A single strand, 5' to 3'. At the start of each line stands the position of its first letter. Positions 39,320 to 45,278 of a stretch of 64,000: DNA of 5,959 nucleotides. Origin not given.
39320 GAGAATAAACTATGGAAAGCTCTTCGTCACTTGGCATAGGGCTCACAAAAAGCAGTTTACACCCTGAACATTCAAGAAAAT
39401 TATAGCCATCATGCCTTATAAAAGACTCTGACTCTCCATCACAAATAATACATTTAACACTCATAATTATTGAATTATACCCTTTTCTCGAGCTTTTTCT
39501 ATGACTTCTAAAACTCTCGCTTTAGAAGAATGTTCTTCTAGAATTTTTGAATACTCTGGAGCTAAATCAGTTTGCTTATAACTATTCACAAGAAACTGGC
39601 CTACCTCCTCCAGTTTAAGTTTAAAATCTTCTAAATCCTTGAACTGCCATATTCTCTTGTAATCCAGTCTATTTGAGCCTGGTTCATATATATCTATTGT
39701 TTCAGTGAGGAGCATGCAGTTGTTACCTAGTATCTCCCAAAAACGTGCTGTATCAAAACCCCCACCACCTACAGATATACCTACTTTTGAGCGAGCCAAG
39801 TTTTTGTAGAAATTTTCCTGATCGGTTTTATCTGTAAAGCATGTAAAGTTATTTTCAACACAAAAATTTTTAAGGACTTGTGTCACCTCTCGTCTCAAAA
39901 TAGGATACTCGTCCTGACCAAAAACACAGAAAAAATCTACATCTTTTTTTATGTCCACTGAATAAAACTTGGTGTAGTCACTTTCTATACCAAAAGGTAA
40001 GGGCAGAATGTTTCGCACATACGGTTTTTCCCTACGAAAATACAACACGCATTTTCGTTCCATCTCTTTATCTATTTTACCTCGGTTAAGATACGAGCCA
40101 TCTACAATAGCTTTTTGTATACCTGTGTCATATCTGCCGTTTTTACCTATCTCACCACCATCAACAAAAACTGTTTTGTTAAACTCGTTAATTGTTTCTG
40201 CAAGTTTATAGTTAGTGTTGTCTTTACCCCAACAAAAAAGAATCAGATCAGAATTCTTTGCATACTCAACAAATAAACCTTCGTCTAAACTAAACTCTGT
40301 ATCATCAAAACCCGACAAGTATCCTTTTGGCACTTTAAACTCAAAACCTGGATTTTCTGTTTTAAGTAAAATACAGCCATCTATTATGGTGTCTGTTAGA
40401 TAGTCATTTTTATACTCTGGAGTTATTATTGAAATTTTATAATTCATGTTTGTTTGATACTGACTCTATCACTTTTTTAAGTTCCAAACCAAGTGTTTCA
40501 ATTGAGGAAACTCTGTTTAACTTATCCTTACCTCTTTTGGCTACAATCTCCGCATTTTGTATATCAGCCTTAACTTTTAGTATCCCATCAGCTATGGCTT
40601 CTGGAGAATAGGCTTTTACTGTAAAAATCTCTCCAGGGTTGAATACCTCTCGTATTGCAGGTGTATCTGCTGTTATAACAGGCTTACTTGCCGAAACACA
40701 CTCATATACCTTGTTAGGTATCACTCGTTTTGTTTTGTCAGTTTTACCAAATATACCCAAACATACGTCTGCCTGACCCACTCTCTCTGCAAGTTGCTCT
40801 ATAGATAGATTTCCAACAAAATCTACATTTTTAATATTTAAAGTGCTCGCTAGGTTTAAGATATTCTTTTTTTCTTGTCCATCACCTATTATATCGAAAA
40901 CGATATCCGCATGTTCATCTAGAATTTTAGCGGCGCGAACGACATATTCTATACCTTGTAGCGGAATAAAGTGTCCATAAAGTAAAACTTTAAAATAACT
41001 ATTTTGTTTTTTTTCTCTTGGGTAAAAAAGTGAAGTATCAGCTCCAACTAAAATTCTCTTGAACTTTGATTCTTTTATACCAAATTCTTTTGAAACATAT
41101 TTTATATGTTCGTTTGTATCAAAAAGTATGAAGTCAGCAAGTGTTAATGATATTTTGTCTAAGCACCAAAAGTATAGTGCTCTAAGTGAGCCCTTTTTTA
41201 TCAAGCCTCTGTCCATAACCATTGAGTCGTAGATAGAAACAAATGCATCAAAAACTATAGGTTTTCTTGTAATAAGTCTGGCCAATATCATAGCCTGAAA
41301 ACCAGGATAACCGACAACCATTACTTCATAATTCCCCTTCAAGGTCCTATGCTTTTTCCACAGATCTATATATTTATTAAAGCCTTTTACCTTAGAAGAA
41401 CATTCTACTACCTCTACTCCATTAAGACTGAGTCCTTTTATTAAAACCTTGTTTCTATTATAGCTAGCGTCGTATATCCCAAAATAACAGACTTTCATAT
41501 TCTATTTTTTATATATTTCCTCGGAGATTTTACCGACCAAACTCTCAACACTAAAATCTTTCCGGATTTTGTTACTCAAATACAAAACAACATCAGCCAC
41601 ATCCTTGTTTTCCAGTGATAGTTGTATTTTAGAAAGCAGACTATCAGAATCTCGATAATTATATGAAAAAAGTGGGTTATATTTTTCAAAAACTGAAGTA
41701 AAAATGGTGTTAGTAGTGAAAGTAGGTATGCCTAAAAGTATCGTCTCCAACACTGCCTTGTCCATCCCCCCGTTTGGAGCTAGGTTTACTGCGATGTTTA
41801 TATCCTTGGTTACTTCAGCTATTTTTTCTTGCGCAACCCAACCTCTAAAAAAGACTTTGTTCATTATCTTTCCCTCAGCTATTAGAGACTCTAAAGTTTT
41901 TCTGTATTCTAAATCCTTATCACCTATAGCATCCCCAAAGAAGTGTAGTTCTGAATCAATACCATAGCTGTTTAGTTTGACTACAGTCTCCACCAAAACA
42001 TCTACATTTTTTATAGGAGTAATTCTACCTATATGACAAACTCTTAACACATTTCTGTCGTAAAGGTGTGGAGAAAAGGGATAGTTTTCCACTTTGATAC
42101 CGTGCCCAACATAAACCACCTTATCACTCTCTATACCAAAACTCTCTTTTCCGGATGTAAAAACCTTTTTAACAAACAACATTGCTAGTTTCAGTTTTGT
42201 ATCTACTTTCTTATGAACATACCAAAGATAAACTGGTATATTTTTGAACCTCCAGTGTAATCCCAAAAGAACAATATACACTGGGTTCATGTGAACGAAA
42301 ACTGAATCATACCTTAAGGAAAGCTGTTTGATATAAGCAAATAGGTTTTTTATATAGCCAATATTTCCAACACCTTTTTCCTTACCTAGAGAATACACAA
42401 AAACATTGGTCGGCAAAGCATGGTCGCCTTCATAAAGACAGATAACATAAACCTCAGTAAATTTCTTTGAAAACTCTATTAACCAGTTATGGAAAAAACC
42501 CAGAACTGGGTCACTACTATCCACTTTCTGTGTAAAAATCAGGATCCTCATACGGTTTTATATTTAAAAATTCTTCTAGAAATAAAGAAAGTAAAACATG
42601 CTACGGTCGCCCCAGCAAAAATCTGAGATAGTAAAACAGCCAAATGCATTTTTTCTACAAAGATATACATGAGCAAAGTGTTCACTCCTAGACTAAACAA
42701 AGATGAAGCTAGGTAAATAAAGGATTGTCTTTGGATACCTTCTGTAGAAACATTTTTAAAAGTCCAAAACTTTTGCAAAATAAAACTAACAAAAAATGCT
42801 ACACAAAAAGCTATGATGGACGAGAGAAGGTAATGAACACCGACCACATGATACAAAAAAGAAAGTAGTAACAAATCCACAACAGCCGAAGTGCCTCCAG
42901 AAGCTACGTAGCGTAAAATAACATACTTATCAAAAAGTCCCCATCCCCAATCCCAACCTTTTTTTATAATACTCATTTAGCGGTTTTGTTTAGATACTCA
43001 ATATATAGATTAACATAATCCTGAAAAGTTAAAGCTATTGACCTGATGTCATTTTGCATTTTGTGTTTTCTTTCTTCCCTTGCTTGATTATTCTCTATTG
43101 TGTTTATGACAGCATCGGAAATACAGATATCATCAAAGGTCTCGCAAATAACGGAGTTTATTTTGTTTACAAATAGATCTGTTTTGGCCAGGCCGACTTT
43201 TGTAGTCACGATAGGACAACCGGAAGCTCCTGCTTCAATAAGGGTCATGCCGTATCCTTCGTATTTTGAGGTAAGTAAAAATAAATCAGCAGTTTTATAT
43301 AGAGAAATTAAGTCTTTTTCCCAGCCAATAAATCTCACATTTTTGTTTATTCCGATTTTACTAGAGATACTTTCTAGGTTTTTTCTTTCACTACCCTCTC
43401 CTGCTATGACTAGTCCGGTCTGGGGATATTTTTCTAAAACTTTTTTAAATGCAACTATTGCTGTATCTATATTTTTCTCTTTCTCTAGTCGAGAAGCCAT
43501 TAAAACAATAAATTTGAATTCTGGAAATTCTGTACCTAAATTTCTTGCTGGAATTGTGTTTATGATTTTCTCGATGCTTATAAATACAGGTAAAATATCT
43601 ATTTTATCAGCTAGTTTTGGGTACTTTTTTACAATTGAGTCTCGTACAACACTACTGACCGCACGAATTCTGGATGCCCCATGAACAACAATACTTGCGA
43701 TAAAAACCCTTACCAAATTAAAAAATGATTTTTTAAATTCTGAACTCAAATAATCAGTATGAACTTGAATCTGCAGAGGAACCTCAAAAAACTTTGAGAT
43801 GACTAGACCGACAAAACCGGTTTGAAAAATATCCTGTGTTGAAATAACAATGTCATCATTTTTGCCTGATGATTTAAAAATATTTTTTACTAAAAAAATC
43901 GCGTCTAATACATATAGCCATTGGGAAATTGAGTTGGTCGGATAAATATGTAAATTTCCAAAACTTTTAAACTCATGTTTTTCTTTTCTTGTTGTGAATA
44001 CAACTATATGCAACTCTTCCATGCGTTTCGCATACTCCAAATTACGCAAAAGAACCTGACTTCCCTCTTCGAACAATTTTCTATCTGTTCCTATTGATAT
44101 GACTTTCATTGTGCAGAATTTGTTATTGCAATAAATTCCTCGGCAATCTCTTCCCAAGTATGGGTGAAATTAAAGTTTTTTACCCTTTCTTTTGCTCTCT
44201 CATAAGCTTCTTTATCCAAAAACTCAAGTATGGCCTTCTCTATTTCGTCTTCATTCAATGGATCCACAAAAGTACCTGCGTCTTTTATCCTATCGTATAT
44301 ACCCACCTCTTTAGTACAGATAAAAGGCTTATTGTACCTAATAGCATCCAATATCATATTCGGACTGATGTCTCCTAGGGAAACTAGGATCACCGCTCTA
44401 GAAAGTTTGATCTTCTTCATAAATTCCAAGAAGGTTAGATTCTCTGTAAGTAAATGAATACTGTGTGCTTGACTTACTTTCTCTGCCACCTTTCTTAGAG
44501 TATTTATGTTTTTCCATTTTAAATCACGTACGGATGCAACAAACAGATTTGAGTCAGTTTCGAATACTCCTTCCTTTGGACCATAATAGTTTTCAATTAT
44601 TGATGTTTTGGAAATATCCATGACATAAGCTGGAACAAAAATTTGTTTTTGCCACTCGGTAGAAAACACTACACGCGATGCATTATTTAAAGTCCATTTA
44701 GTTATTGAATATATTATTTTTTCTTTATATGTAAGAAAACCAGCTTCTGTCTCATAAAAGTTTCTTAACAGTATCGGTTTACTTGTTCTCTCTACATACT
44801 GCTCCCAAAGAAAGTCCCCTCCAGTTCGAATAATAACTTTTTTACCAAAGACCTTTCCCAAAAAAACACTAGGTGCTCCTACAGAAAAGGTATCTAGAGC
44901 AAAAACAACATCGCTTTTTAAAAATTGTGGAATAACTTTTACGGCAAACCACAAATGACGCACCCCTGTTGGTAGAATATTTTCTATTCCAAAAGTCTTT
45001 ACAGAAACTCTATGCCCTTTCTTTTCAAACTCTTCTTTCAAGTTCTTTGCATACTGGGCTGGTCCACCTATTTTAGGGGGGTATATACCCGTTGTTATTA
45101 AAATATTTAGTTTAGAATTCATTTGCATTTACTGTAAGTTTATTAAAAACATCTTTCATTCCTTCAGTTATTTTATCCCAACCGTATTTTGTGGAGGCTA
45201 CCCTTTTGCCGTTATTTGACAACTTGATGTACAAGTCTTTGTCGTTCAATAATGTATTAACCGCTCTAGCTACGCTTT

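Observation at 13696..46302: A 33-kb co-oriented glycosylation supercluster with repeated GT2 synthase + GtrA + GT-C membrane transferase logic and five methyltransferases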

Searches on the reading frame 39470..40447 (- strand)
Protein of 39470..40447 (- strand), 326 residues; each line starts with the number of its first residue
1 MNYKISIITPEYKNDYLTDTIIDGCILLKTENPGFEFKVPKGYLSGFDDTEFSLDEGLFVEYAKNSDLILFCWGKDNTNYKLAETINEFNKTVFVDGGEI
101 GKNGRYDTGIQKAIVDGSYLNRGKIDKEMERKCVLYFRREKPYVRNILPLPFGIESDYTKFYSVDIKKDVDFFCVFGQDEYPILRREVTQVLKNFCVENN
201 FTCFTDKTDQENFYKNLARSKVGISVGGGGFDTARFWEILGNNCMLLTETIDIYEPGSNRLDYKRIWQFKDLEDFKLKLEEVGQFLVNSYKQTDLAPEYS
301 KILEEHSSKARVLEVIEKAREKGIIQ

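Call 7: search_protein_families(library=pfam, proteins=[window:39470-40447:-], max_evalue=0.01)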
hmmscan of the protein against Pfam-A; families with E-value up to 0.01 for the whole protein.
window:39470-40447:- (326 aa): 0 families

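Call 17: search_protein_families(library=ncbifam, proteins=[window:39470-40447:-], max_evalue=0.1)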
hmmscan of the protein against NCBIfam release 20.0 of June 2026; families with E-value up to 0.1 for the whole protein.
window:39470-40447:- (326 aa): 0 families

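Call 82: search_solved_structures(query=window:39470-40447:-, max_evalue=10)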
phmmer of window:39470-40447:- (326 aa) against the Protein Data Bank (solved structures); distinct sequences matched with E-value up to 10: 0.

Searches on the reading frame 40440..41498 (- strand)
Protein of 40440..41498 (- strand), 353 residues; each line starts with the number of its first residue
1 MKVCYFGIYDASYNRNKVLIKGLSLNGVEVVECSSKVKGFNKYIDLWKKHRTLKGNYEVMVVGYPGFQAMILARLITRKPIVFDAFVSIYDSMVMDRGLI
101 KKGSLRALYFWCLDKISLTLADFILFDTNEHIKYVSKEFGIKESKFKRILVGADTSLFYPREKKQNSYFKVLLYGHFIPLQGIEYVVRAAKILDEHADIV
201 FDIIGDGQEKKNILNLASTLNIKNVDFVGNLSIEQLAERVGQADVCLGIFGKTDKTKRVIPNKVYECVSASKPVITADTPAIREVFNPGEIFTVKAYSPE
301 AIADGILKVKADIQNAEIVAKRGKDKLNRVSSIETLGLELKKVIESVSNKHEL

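Call 7: search_protein_families(library=pfam, proteins=[window:40440-41498:-], max_evalue=0.01)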
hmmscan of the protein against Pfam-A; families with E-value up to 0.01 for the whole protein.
window:40440-41498:- (353 aa): 3 families
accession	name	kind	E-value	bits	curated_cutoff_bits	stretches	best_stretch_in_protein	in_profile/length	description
PF00534.26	Glycos_transf_1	-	3.6e-20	72.6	26.4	1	163-324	10-170/172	Glycosyl transferases group 1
PF13692.12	Glyco_trans_1_4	-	2.6e-15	57.4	27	1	170-309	3-139/142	Glycosyl transferases group 1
PF13524.12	Glyco_trans_1_2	-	4.2e-07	30.4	25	1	194-326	10-128/144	Glycosyl transferase-like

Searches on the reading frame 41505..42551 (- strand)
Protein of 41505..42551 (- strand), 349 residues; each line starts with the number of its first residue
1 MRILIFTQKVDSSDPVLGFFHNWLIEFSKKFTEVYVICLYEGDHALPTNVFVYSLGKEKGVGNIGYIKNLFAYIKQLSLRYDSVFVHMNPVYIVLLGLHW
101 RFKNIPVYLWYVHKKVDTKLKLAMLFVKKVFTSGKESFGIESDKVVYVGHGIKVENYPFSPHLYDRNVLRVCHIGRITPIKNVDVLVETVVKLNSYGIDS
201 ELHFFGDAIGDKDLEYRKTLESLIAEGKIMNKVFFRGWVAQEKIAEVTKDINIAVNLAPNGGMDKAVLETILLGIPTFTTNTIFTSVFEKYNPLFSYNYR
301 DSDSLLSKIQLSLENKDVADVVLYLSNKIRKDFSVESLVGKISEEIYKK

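Call 7: search_protein_families(library=pfam, proteins=[window:41505-42551:-], max_evalue=0.01)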
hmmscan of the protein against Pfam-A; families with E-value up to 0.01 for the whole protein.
window:41505-42551:- (349 aa): 2 families
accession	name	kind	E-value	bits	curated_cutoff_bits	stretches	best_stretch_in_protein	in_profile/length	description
PF00534.26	Glycos_transf_1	-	7e-10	39.1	26.4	1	170-316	17-159/172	Glycosyl transferases group 1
PF13692.12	Glyco_trans_1_4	-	1.8e-09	38.5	27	1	170-310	3-137/142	Glycosyl transferases group 1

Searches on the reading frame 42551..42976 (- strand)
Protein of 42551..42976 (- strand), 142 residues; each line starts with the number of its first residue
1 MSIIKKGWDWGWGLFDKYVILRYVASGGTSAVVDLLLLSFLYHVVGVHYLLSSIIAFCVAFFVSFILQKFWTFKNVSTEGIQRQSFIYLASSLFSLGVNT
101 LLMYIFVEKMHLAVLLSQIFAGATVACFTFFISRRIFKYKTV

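Call 7: search_protein_families(library=pfam, proteins=[window:42551-42976:-], max_evalue=0.01)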
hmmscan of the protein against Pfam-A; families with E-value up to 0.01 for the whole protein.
window:42551-42976:- (142 aa): 1 family
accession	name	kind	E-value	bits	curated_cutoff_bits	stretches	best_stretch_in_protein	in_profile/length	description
PF04138.20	GtrA_DPMS_TM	-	9.9e-23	81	26.1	1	22-136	1-115/117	GtrA/DPMS, transmembrane domain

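Call 44: search_protein_families(library=ncbifam, proteins=[window:42551-42976:-], max_evalue=0.00001)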
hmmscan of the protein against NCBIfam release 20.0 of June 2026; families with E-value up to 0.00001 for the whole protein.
window:42551-42976:- (142 aa): 0 families

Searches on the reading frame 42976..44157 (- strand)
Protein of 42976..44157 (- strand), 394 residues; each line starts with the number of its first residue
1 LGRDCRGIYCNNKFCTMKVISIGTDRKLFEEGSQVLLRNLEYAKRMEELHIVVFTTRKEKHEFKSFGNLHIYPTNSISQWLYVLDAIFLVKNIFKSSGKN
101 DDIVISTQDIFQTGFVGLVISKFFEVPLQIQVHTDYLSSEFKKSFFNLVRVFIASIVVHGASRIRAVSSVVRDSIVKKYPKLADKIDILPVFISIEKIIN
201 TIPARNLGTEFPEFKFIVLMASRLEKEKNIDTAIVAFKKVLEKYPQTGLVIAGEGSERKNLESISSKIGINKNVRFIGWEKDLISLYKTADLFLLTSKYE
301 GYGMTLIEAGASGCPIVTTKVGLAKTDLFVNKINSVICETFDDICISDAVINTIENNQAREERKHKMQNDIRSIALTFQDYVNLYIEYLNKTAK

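Call 7: search_protein_families(library=pfam, proteins=[window:42976-44157:-], max_evalue=0.01)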
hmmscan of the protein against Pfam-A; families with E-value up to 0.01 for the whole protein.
window:42976-44157:- (394 aa): 4 families
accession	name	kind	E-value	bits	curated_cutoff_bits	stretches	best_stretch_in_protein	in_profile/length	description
PF00534.26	Glycos_transf_1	-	3.2e-35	121.6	26.4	1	211-364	11-166/172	Glycosyl transferases group 1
PF13692.12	Glyco_trans_1_4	-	1.5e-25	90.5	27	1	216-356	2-142/142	Glycosyl transferases group 1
PF20706.3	GT4-conflict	-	1.2e-08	34.8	26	1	212-326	194-319/385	Family 4 Glycosyltransferase in conflict systems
PF13439.12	Glyco_transf_4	-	8.9e-07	29.5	28.5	1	42-196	11-169/170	Glycosyltransferase Family 4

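Call 44: search_protein_families(library=ncbifam, proteins=[window:42976-44157:-], max_evalue=0.00001)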
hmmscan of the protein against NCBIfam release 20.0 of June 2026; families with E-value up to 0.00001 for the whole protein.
window:42976-44157:- (394 aa): 32 families (the best 25 are shown)
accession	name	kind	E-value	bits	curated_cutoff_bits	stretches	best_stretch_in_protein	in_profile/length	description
TIGR03088.1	stp2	hypoth_equivalog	5.2e-23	81.7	409.05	1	213-385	192-370/374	TIGR03088 family PEP-CTERM/XrtA system glycosyltransferase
TIGR03999.1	thiol_BshA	equivalog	9.9e-23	80.6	273.7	1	160-388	144-369/375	N-acetyl-alpha-D-glucosaminyl L-malate synthase BshA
NF050063.1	ProtGlycPglJ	equivalog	2e-18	66.7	500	1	145-371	129-347/363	N-acetylgalactosamine-N,N'-diacetylbacillosaminyl-diphospho-undecaprenol 4-alpha-N-acetylgalactosaminyltransferase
TIGR02918.1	TIGR02918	equivalog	5.8e-18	64.9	574.6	1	177-339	290-442/500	accessory Sec system glycosyltransferase GtfA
NF007396.0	PRK09922.1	equivalog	1.9e-17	63.2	385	1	165-373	140-341/361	lipopolysaccharide 1,6-galactosyltransferase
NF049988.1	MGlcDAGSynMgs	equivalog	3.4e-16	59.6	400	1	102-332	87-339/398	alpha-monoglucosyldiacylglycerol synthase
NF047880.1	glyco_SdgA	exception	4.2e-16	58.6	800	1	124-361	237-461/488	serine-aspartate repeat adhesin O-glycosyltransferase SdgA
TIGR04157.1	glyco_rSAM_CFB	subfamily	1.5e-15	57.1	400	1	211-324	223-336/406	TIGR04157 family glycosyltransferase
TIGR03449.1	mycothiol_MshA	equivalog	1.2e-14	54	462.5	1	110-360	110-373/406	D-inositol-3-phosphate glycosyltransferase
NF046085.1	XrtY_assoc_Gly1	equivalog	1.7e-14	53.5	400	1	183-387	181-383/387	XrtY-associated glycosyltransferase XYAG1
NF038255.1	exopoly_VpsD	equivalog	4.7e-14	52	300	1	222-388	210-379/381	VpsD family glycosyltransferase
NF047881.1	glyco_SdgB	exception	5e-14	51.8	800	1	209-362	317-468/496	serine-aspartate repeat adhesin O-glycosyltransferase SdgB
NF038229.1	Glyco4_Geo_Pelo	equivalog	1.3e-13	50.6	400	1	156-321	105-269/338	GPMC system family 4 glycosyltransferase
TIGR04047.1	MSMEG_0565_glyc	hypoth_equivalog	8e-13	48.2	259.85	1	217-363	195-348/373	MSMEG_0565 family glycosyltransferase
NF041876.1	EPS_EpsE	equivalog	3.6e-12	46.2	400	1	213-363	212-368/389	exopolysaccharide biosynthesis GT4 family glycosyltransferase EpsE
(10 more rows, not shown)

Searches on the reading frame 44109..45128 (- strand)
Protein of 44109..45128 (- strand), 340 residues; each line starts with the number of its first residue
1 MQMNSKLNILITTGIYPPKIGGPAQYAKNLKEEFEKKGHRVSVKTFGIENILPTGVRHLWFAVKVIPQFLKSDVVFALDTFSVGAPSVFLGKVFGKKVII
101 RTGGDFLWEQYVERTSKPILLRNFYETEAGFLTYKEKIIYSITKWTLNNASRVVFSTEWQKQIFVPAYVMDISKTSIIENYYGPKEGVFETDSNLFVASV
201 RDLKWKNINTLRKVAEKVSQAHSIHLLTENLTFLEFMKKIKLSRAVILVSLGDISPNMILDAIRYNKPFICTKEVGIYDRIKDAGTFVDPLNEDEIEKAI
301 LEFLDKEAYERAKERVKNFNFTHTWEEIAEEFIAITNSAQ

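Call 7: search_protein_families(library=pfam, proteins=[window:44109-45128:-], max_evalue=0.01)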
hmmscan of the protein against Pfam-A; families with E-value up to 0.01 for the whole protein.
window:44109-45128:- (340 aa): 3 families
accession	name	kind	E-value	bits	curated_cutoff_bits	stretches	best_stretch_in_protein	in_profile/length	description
PF00534.26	Glycos_transf_1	-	8e-05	22.7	26.4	1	241-316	91-169/172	Glycosyl transferases group 1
PF13439.12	Glyco_transf_4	-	0.00015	22.2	28.5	0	20-56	1-37/170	Glycosyltransferase Family 4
PF13692.12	Glyco_trans_1_4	-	0.00024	21.8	27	1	226-305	56-141/142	Glycosyl transferases group 1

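Call 17: search_protein_families(library=ncbifam, proteins=[window:44109-45128:-], max_evalue=0.1)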
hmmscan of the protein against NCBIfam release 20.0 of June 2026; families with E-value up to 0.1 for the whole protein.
window:44109-45128:- (340 aa): 3 families
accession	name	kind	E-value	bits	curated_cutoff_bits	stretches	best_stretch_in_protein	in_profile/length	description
TIGR04047.1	MSMEG_0565_glyc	hypoth_equivalog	0.0055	15.8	259.85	1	244-334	278-369/373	MSMEG_0565 family glycosyltransferase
TIGR03088.1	stp2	hypoth_equivalog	0.017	14.2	409.05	1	213-313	246-345/374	TIGR03088 family PEP-CTERM/XrtA system glycosyltransferase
NF001816.0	PRK00555.1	equivalog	0.098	11.6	509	0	193-240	217-264/363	galactokinase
